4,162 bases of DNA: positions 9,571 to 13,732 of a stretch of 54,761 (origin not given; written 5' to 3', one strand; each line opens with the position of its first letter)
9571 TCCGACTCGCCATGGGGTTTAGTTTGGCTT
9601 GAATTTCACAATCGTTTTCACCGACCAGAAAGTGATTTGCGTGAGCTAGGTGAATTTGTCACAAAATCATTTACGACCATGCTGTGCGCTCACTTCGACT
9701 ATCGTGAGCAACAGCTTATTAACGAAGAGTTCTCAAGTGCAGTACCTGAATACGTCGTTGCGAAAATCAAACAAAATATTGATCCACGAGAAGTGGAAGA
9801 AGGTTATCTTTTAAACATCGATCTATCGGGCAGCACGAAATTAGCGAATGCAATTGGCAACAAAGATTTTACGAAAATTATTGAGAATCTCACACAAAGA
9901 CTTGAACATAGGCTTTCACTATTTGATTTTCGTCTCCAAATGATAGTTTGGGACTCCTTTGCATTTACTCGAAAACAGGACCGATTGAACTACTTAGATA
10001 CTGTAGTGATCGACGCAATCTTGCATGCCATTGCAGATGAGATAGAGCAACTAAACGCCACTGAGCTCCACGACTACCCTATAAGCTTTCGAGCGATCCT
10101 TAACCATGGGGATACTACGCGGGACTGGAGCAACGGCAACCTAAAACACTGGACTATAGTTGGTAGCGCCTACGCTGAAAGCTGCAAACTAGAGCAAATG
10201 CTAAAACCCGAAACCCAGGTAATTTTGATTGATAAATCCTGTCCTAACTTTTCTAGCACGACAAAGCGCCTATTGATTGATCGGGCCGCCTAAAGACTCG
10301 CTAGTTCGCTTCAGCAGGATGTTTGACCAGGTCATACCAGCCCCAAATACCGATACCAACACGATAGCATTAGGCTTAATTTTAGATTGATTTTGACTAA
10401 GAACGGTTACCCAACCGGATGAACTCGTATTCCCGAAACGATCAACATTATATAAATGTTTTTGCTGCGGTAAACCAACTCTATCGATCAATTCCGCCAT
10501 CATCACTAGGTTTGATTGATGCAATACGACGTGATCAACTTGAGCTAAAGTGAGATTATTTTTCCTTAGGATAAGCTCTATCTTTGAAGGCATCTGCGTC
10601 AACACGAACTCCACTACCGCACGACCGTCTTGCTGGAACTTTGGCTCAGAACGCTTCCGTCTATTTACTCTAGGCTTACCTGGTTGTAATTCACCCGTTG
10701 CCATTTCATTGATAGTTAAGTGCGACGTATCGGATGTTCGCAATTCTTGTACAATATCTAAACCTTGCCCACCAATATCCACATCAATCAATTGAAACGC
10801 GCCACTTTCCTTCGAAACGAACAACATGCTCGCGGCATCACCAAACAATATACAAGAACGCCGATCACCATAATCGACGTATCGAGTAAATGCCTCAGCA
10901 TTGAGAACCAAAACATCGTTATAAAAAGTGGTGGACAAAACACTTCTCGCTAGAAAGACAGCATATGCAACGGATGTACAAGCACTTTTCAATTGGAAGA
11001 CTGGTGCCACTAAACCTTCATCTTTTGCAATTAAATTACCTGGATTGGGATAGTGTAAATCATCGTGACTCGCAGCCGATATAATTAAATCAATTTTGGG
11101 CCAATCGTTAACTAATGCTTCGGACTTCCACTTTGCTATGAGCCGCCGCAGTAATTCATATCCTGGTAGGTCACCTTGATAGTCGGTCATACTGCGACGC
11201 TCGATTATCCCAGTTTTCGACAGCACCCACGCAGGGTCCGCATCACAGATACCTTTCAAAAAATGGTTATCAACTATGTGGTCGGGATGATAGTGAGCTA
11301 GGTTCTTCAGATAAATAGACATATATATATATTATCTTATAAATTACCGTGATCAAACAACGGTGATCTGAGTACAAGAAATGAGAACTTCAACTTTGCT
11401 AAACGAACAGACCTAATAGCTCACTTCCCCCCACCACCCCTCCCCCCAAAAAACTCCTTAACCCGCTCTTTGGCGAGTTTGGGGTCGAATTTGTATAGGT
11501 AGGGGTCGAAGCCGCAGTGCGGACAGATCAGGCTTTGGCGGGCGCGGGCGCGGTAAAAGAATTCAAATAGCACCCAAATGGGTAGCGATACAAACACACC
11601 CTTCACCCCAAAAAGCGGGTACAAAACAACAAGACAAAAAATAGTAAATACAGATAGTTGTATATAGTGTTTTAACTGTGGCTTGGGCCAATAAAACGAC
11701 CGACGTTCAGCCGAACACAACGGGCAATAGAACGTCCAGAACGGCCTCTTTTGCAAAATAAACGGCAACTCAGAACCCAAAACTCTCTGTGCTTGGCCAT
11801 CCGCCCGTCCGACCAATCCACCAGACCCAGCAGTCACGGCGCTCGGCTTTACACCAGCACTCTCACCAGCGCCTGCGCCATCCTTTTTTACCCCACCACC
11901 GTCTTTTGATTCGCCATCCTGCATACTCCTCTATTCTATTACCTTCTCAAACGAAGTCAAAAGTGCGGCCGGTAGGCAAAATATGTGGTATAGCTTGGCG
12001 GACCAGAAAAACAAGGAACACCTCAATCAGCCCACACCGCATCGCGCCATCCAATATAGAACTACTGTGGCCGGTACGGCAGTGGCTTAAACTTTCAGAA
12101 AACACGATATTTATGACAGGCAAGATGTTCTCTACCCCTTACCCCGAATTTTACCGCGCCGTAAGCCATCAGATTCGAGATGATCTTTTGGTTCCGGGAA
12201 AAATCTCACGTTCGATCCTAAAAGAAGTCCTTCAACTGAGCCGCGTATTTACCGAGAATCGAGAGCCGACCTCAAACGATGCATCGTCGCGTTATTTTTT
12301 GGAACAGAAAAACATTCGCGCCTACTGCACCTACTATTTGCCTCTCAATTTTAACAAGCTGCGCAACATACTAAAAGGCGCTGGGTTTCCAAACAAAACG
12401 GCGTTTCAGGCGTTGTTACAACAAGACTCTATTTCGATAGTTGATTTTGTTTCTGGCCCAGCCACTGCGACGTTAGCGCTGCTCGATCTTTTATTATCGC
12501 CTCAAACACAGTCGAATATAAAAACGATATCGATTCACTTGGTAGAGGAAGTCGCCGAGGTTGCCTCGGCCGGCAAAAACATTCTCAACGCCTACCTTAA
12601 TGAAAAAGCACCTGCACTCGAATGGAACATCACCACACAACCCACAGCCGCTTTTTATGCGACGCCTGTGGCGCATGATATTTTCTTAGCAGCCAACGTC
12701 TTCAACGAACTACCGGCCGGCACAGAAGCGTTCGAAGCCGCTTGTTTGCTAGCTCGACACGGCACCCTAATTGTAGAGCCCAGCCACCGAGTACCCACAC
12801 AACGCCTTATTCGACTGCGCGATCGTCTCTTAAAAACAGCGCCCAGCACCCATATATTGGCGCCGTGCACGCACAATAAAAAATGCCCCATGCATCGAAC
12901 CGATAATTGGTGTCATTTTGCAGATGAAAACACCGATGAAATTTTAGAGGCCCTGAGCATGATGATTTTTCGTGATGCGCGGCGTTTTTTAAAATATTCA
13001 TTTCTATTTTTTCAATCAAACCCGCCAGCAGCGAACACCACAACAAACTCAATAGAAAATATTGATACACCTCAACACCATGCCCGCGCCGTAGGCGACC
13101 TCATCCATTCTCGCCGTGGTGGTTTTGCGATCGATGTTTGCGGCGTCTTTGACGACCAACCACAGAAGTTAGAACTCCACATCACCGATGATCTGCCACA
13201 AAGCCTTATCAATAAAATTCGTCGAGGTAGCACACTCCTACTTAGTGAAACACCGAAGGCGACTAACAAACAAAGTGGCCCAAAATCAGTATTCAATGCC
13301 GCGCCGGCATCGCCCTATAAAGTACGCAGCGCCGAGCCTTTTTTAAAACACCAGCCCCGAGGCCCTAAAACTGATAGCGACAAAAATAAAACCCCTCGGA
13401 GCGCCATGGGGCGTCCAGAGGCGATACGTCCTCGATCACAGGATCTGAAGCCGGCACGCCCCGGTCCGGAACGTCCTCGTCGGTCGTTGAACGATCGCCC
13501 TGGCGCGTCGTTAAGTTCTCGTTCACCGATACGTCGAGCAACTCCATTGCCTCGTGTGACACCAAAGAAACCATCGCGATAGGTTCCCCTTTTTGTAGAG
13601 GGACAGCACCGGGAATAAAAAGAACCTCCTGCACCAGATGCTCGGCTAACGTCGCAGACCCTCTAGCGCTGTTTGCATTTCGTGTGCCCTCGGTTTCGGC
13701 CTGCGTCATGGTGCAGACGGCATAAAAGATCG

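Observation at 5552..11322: AT-richer three-gene island: PilZ-like protein coupled to a 7TM-GAF-GAF-cyclase-like receptor, with a convergent orphan KAS III. Best candidate for an uncharacterised signalling system.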

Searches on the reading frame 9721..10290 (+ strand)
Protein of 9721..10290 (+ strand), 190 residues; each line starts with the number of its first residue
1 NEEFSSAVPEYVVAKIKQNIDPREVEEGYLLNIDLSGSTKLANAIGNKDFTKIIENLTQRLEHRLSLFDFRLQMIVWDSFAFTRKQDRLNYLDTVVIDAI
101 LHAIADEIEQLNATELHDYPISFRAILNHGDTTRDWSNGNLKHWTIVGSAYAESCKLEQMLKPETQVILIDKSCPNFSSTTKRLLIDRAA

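Call 38: search_solved_structures(query=A4, max_evalue=10, show_alignments=3)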
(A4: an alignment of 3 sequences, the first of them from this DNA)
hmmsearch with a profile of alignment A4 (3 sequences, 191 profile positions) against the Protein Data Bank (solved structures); distinct sequences matched with E-value up to 10: 6.
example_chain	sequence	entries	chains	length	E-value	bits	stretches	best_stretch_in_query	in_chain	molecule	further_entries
1ybt_A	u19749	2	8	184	0.26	14.3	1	30-102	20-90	hydrolase, alpha/beta hydrolase fold family | lipJ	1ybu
4urq_U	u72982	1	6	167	0.36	13.8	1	18-111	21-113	DIGUANYLATE CYCLASE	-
4urg_A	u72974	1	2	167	0.43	13.6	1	18-111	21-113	DIGUANYLATE CYCLASE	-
4urs_A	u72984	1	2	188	0.57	13.2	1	18-110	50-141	DIGUANYLATE CYCLASE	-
4wcw_A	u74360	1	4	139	1.3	12.1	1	55-103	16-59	Ribosomal silencing factor RsfS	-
9iya_A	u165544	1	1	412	2.6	11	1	68-141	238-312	G-protein coupled receptor 55,Soluble cytochrome b562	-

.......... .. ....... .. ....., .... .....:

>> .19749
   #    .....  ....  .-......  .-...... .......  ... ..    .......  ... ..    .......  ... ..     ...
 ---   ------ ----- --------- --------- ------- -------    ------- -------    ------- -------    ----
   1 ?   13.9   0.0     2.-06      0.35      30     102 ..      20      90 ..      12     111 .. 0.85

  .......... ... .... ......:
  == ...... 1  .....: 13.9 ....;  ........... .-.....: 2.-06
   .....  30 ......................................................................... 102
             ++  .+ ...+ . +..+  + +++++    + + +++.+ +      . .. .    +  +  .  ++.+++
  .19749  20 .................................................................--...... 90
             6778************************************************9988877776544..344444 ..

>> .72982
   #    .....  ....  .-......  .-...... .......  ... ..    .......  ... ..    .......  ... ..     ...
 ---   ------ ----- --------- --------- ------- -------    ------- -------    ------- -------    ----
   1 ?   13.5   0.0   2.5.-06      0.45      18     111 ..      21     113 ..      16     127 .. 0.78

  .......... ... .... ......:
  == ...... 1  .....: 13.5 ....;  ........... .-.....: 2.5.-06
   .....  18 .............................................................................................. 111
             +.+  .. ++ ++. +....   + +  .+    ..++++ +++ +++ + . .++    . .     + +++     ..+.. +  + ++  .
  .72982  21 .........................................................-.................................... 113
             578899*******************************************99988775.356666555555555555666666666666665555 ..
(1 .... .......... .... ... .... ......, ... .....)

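Call 79: search_solved_structures(query=A11, max_evalue=1, show_alignments=4)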
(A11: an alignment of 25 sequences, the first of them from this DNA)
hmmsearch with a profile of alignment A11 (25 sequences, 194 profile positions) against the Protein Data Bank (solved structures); distinct sequences matched with E-value up to 1: 20.
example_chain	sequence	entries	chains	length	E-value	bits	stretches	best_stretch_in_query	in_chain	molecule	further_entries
6aoa_A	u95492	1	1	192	2.3e-07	33.8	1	28-185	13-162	Bacterio-rhodopsin/guanylyl cyclase 1 fusion protein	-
6ao9_A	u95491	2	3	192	4.3e-07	32.9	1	28-185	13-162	Bacterio-rhodopsin/guanylyl cyclase 1 fusion protein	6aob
5oyh_A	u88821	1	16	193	6e-07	32.4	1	28-180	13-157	Nucleotide cyclase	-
6sir_A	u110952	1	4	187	9.6e-07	31.8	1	28-180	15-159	Nucleotide cyclase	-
3r5g_A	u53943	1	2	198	2e-05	27.5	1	30-178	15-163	CyaB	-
5d0g_A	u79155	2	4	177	0.0034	20.2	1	27-87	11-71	Cyclase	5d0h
4wp8_A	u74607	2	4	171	0.0035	20.1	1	27-87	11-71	Ma1120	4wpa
4wp9_A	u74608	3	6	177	0.0039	20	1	27-87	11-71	Ma1120 | Cyclase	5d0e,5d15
4wp3_A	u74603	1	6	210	0.0054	19.5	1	27-87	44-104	Ma1120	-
6jt0_A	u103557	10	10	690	0.011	18.5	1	3-160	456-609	Guanylate cyclase soluble subunit alpha-1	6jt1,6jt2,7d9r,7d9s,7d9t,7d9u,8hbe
4p2m_A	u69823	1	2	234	0.012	18.4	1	1-161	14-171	Adenylate cyclase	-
4p2f_A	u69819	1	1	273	0.014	18.1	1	1-161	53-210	Adenylate cyclase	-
7yz9_A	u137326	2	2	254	0.016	18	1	1-161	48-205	Adenylate cyclase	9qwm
4p2x_A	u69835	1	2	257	0.017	17.9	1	1-161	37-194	Adenylate cyclase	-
1ybt_A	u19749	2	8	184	0.031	17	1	27-91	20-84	hydrolase, alpha/beta hydrolase fold family | lipJ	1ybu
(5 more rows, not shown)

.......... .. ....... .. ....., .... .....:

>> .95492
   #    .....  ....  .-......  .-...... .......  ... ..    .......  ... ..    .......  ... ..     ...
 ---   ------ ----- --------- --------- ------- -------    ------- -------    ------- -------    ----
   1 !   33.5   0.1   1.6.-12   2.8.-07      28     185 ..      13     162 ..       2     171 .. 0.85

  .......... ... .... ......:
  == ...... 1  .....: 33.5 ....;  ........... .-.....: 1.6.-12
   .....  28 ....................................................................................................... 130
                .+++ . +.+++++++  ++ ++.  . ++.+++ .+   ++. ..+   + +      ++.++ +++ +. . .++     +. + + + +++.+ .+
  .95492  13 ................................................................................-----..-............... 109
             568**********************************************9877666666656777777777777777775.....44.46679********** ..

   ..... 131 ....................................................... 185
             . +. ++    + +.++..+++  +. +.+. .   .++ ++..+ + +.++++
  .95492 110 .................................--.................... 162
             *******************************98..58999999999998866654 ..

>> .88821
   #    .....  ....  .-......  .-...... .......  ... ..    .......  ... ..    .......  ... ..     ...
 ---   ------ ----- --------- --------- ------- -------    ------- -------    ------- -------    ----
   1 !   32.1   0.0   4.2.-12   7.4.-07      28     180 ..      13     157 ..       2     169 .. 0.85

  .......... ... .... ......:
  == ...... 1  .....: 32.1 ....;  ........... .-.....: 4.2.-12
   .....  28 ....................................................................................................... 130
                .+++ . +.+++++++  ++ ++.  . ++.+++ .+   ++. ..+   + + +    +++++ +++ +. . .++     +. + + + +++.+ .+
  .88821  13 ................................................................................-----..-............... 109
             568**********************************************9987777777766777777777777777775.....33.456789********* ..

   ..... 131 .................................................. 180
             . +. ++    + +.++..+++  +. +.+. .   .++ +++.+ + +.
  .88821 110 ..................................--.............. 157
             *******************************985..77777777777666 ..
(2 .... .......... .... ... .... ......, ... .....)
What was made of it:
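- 9811..10245 (+): Non-canonical class III cyclase-homology domain (aa 755-899). Family-wide motifs: DLxGST, WDAF, RxCxxxGD(I/T)(S/T)R, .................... Family profile against PDB sequences: RhoGC 6aoa E=2.3e-7, 5oyh, CyaB 3r5g 2e-5, Ma1120, sGC (call 79).
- On Class III nucleotidyl cyclase (Guanylate_cyc, PF00211): A profile of 25 members hits RhoGC at 2.3e-7, 5oyh at 6e-7 and CyaB at 2e-5 (call 79).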

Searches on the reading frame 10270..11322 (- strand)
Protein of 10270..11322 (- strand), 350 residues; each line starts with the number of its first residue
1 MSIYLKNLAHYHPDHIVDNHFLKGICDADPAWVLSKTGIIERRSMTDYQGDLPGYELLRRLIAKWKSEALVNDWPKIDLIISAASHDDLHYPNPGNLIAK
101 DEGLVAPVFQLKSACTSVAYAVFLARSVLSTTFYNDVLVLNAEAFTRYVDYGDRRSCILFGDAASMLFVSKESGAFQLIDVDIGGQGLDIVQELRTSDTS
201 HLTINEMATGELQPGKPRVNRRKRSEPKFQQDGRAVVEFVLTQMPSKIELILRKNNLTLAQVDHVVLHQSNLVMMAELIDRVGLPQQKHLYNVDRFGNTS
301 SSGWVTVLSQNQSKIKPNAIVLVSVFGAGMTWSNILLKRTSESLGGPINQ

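Call 3: search_protein_families(library=pfam, proteins=[window:10270-11322:-], max_evalue=0.01)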
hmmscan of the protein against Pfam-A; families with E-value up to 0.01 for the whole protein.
window:10270-11322:- (350 aa): 2 families
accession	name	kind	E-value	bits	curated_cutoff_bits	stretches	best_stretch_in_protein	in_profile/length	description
PF08541.16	ACP_syn_III_C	-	8.1e-21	74.4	26.6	1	252-338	1-89/90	3-Oxoacyl-[acyl-carrier-protein (ACP)] synthase III C terminal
PF08545.16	ACP_syn_III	-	5.3e-16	58.7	24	1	109-187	1-80/80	3-Oxoacyl-[acyl-carrier-protein (ACP)] synthase III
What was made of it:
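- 10270..11322 (-): KAS III (FabH-like) condensing enzyme, 350 aa, convergent with B. Pfam ACP_syn_III (5e-16) and ACP_syn_III_C (8e-21) (call 3).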

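Call 11: search_protein_families(library=ncbifam, proteins=[window:10270-11322:-], max_evalue=1)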
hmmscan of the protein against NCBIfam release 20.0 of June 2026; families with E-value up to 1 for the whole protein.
window:10270-11322:- (350 aa): 14 families
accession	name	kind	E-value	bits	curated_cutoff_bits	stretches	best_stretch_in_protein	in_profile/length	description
NF006829.0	PRK09352.1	subfamily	4.4e-55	186.9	249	1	4-338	6-320/322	beta-ketoacyl-ACP synthase 3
TIGR00747.1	fabH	subfamily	1.1e-42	146.3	292.1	1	3-338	3-321/322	beta-ketoacyl-ACP synthase III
NF005703.0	PRK07515.1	equivalog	3e-30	105.4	304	1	73-339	114-372/373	beta-ketoacyl-ACP synthase III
NF004623.0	PRK05963.1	equivalog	5.4e-29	101.5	437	1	5-337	8-326/328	beta-ketoacyl-ACP synthase III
NF005541.0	PRK07204.1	equivalog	2.9e-25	89.4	402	1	3-337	5-327/329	beta-ketoacyl-ACP synthase III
NF005308.0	PRK06840.1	equivalog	1.1e-10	41.1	315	1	73-338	71-334/339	3-oxoacyl-ACP synthase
NF009519.0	PRK12880.1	equivalog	5.7e-09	35.7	436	1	73-337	78-336/353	beta-ketoacyl-ACP synthase III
NF006720.0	PRK09258.1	equivalog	3.4e-05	23.3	285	1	185-323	199-322/338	3-oxoacyl-ACP synthase III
NF003274.0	PRK04262.1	equivalog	0.0002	20.5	244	1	244-330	211-299/347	hydroxymethylglutaryl-CoA synthase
NF005293.2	PRK06816.1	subfamily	0.0013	17.8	450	1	222-325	251-362/378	StlD/DarB family beta-ketosynthase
NF053539.1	resorcinol_DarB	exception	0.0076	15.4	550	1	228-323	257-359/377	dialkylresorcinol biosynthesis protein DarB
TIGR00748.1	HMG_CoA_syn_Arc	equivalog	0.11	11.6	353.35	1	251-330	217-298/345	hydroxymethylglutaryl-CoA synthase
NF006018.0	PRK08158.1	equivalog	0.12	11.4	223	1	240-267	226-253/303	YscQ/HrcQ family type III secretion apparatus protein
TIGR01835.1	HMG-CoA-S_prok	equivalog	0.19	10.5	360.35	1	106-143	100-137/382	hydroxymethylglutaryl-CoA synthase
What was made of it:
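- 10270..11322 (-): It scores 186.9 against the best NCBIfam KAS III model (NF006829), whose cut-off is 249, and is below the cut-off of every NCBIfam model hit (call 11).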

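Call 12: search_protein_families(library=padloc, proteins=[window:10270-11322:-], max_evalue=1)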
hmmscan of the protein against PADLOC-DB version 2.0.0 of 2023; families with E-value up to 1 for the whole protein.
window:10270-11322:- (350 aa): 0 families

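Call 53: search_solved_structures(query=window:10270-11322:-, max_evalue=1e-10)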
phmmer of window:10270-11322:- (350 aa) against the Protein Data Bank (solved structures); distinct sequences matched with E-value up to 1e-10: 42.
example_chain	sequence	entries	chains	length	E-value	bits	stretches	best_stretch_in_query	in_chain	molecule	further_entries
4wzu_A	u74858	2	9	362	3.8e-32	114.9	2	13-191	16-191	3-oxoacyl-[acyl-carrier-protein] synthase 3 protein 2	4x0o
1zow_A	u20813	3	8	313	4.1e-32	114.8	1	1-200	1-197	3-oxoacyl-[acyl-carrier-protein] synthase III | 3-oxoacyl-[acyl-carrier-protein] synthase 3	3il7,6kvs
8vdb_A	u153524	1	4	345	5.2e-32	114.4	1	8-338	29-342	Beta-ketoacyl-[acyl-carrier-protein] synthase III 2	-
4x9k_A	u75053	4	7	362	6.8e-31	110.8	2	13-191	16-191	3-oxoacyl-[acyl-carrier-protein] synthase 3 protein 2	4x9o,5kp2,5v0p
3il6_A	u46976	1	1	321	3.1e-30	108.6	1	9-337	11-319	3-oxoacyl-[acyl-carrier-protein] synthase 3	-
5bqs_A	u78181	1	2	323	1.3e-29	106.6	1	6-337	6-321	3-oxoacyl-[acyl-carrier-protein] synthase 3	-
3il5_A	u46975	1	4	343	3.1e-29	105.3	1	9-337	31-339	3-oxoacyl-[acyl-carrier-protein] synthase 3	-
3il4_A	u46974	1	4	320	7.6e-29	104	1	9-337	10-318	3-oxoacyl-[acyl-carrier-protein] synthase 3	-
1ub7_A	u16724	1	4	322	2.6e-28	102.3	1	8-337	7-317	3-oxoacyl-[acyl-carrier protein] synthase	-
2ebd_A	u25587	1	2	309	1.4e-27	99.9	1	10-179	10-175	3-oxoacyl-[acyl-carrier-protein] synthase 3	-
8vd9_A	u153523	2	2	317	1.7e-27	99.6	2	8-189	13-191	Beta-ketoacyl-[acyl-carrier-protein] synthase III 1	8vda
4dfe_A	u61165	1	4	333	2.5e-27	99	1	24-174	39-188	3-oxoacyl-[acyl-carrier-protein] synthase 3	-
4ryb_A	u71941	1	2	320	4.9e-27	98.1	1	9-338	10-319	3-oxoacyl-[acyl-carrier-protein] synthase 3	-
2x3e_A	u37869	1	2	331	5.4e-27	98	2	7-190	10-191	3-OXOACYL-[ACYL-CARRIER-PROTEIN] SYNTHASE 3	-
3h76_A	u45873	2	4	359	9.6e-25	90.6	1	8-342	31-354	PQS biosynthetic enzyme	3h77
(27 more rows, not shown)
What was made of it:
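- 10270..11322 (-): The best solved relatives are FabH enzymes (E about 4e-32) and PqsD (1e-24) (call 53).
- Closest known: KAS III-type signal and secondary-metabolite synthases. Same: FabH and PqsD are among the solved relatives (call 53).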

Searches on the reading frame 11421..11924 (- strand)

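Call 3: search_protein_families(library=pfam, proteins=[window:11421-11924:-], max_evalue=0.01)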
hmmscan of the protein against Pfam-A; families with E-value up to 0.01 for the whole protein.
window:11421-11924:- (167 aa): 0 families

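Call 11: search_protein_families(library=ncbifam, proteins=[window:11421-11924:-], max_evalue=1)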
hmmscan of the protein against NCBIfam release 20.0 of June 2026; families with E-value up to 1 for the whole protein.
window:11421-11924:- (167 aa): 4 families
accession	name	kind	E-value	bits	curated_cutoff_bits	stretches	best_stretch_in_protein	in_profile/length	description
NF038384.1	zinc_YnfU_fam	subfamily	0.022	14.3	36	1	126-138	33-45/52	YnfU family zinc-binding protein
NF001607.0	PRK00398.1-4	equivalog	0.054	13.2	89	1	131-156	28-51/53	DNA-directed RNA polymerase subunit P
NF011481.0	PRK14890.1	equivalog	0.087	12.9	61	0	133-140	52-59/61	putative Zn-ribbon RNA-binding protein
NF041591.1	CxxC_VVA0879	subfamily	0.21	11.6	37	0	60-72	17-29/101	VVA0879 family protein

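Call 98: search_protein_families(library=pfam, proteins=[window:11421-11924:-], max_evalue=1)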
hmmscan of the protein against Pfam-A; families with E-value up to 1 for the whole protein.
window:11421-11924:- (167 aa): 6 families
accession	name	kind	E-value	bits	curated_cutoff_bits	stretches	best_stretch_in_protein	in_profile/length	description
PF08274.17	Zn_Ribbon_YjdM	-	0.016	15.6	30.8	0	129-138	17-26/30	PhnA Zinc-Ribbon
PF12760.12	Zn_ribbon_IS1595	-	0.071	13.5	25.4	0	120-144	7-30/46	Transposase zinc-ribbon domain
PF23499.1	YnfU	-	0.16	12.3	27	0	130-138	37-45/49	YnfU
PF23548.1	Zn_ribbon_FGT1_2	-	0.16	12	27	0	65-73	21-29/35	FORGETTER1 second zinc ribbon domain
PF10571.15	UPF0547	-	0.39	11.3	29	1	132-140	15-23/26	Uncharacterised protein family UPF0547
PF25164.1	CoiA_N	-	0.51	10.3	26.3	0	64-72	17-25/50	Competence protein CoiA, N-terminal domain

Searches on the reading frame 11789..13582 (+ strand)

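Call 3: search_protein_families(library=pfam, proteins=[window:11789-13582:+], max_evalue=0.01)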
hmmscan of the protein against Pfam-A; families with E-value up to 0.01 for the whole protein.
window:11789-13582:+ (597 aa): 1 family
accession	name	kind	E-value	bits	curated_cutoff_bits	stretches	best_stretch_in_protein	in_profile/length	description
PF09243.16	Rsm22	-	3.2e-14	53.5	23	1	177-380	5-188/275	Mitochondrial small ribosomal subunit Rsm22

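Call 11: search_protein_families(library=ncbifam, proteins=[window:11789-13582:+], max_evalue=1)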
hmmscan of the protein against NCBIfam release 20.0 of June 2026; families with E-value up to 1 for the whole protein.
window:11789-13582:+ (597 aa): 0 families
